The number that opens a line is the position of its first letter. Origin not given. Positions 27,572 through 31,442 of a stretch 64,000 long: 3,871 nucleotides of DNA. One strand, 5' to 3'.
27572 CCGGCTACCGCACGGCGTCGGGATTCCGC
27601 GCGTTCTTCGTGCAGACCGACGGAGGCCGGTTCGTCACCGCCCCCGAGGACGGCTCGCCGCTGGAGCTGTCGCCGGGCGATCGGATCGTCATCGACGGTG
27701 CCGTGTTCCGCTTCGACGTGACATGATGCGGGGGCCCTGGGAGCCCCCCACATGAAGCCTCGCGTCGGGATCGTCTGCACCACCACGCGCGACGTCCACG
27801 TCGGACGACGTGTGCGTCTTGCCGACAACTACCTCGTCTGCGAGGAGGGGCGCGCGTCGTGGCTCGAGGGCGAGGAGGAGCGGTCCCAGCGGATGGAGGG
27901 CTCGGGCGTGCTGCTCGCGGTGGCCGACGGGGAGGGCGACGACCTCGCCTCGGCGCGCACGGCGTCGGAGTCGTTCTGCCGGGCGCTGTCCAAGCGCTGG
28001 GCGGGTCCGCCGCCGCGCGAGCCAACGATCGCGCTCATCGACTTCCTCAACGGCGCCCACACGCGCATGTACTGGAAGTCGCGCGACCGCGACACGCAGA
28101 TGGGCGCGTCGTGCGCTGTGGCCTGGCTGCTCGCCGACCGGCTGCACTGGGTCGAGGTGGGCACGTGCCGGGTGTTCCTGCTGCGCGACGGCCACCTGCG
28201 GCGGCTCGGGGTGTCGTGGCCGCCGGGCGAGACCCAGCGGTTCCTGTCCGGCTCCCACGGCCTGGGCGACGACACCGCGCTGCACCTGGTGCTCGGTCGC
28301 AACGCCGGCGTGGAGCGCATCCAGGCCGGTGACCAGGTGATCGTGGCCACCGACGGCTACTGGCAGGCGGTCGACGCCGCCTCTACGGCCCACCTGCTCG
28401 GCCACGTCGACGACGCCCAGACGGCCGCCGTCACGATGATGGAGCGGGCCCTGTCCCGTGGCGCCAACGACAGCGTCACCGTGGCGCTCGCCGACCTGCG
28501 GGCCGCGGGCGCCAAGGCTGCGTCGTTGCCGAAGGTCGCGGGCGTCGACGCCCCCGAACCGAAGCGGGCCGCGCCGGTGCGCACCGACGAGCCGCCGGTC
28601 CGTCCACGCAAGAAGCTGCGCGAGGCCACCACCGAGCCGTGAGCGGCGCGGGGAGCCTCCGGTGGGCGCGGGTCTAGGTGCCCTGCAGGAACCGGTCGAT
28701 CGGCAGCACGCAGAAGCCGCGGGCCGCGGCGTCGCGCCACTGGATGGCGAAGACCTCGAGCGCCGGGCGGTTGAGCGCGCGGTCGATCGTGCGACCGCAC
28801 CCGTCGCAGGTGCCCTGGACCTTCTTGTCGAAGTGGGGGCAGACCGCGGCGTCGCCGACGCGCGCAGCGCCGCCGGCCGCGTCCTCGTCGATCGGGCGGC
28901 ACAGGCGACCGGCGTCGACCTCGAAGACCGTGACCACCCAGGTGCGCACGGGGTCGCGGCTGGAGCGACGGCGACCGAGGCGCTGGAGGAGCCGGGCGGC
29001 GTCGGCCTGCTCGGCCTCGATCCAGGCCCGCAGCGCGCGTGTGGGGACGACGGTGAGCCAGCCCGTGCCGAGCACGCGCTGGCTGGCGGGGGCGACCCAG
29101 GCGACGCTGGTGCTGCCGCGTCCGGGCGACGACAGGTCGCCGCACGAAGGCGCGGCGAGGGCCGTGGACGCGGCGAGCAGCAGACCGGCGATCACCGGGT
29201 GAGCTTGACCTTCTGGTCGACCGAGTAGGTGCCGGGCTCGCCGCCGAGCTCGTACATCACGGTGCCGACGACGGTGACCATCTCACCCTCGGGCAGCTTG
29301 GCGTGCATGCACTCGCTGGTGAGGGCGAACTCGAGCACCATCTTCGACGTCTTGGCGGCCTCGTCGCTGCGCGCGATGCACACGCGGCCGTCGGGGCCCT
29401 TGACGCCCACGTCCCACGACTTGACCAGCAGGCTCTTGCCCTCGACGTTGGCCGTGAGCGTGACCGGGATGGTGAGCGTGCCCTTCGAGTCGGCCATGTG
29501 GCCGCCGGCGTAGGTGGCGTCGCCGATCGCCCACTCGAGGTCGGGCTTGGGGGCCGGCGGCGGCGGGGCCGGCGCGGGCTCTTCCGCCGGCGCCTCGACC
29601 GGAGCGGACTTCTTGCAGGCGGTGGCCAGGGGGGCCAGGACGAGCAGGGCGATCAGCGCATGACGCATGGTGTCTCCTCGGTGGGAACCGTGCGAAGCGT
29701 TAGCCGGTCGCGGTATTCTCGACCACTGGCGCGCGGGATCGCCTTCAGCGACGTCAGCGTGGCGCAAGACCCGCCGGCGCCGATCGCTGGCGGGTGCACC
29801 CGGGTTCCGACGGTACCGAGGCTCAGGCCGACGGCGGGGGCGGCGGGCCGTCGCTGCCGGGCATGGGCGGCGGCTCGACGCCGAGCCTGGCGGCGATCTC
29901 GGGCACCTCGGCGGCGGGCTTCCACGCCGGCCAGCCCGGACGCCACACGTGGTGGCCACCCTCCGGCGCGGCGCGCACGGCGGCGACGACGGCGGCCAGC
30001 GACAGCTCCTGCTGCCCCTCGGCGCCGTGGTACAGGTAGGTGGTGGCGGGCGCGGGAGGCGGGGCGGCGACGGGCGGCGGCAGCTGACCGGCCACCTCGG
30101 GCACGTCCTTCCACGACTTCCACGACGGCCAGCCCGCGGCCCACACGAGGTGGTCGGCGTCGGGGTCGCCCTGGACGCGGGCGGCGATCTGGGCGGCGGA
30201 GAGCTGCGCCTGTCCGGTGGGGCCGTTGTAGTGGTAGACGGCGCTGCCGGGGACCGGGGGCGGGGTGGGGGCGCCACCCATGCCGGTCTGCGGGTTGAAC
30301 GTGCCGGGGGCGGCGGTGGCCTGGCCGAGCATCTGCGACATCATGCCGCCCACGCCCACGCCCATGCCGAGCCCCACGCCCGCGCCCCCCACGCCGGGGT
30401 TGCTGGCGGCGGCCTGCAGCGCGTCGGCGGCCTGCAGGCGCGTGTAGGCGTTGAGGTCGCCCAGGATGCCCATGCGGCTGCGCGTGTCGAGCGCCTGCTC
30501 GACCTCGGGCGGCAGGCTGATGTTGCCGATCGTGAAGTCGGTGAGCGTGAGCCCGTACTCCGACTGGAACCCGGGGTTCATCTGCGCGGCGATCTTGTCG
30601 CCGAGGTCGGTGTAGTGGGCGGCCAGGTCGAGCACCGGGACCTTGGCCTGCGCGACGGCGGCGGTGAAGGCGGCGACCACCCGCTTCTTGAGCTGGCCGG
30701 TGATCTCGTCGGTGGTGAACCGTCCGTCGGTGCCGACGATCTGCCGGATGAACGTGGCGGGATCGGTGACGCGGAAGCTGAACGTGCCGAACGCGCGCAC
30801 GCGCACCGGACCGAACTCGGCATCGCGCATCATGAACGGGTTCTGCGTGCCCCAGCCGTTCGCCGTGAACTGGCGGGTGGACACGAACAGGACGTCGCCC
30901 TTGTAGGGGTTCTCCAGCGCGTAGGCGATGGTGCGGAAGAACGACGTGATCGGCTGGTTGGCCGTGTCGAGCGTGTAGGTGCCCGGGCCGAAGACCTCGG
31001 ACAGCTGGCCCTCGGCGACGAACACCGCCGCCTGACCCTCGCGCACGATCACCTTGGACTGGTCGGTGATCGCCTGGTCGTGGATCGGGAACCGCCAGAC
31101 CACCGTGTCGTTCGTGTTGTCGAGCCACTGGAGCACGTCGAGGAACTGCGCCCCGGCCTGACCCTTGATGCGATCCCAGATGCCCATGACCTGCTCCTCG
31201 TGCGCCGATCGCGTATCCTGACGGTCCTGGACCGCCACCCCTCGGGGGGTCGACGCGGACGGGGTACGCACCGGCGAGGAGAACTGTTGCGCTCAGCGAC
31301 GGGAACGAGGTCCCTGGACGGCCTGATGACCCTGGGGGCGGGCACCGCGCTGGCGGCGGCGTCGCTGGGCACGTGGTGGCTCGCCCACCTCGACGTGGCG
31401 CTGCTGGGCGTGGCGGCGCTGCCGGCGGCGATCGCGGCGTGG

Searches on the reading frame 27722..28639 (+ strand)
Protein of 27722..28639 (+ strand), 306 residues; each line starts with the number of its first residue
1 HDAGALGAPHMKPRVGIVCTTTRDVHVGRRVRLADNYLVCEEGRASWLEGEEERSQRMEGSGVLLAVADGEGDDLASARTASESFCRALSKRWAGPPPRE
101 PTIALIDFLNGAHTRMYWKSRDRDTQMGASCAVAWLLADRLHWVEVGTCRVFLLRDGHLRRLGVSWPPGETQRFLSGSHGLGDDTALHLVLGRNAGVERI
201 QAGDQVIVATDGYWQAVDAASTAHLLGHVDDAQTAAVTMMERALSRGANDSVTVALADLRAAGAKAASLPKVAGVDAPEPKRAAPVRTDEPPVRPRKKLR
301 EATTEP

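Call 20: search_protein_families(library=pfam, proteins=[window:27722-28639:+], max_evalue=0.001)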
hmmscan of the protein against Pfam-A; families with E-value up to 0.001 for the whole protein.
window:27722-28639:+ (306 aa): 1 family
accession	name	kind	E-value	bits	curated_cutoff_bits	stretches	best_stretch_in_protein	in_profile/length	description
PF13672.11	PP2C_2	-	1e-06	28.9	24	1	60-220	22-182/209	Protein phosphatase 2C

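Call 70: search_protein_families(library=padloc, proteins=[window:27722-28639:+], max_evalue=0.001)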
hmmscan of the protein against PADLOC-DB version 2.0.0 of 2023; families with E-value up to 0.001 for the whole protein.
window:27722-28639:+ (306 aa): 0 families

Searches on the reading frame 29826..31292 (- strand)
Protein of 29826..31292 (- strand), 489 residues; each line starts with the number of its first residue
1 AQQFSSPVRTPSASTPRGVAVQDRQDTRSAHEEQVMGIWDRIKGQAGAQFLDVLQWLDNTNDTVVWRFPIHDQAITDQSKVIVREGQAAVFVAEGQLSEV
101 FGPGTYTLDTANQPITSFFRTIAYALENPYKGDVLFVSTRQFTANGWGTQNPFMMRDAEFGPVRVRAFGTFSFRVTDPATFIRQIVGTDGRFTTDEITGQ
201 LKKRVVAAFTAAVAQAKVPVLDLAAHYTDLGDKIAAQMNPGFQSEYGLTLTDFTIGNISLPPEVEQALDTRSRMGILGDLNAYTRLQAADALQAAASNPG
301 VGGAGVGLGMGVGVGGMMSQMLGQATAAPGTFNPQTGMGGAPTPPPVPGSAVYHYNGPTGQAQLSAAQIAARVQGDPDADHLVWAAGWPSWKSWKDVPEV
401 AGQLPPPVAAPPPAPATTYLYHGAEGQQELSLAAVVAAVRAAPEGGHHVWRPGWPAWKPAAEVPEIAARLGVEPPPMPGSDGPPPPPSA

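Call 70: search_protein_families(library=padloc, proteins=[window:29826-31292:-], max_evalue=0.001)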
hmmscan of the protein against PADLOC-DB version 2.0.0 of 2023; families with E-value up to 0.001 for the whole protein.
window:29826-31292:- (489 aa): 0 families

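Call 71: search_protein_families(library=pfam, proteins=[window:29826-31292:-], max_evalue=0.001)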
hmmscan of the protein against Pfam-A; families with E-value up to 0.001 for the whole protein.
window:29826-31292:- (489 aa): 3 families
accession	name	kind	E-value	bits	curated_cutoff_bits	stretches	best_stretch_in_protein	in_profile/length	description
PF13421.11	Band_7_1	-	6.4e-78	261.6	24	1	65-276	1-211/211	SPFH domain-Band 7 family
PF01145.31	Band_7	-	2.2e-15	57.6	23.6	1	82-274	2-161/176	SPFH domain / Band 7 family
PF14237.11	GYF_2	-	2.7e-06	27.5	25.8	0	448-465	32-49/50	GYF domain 2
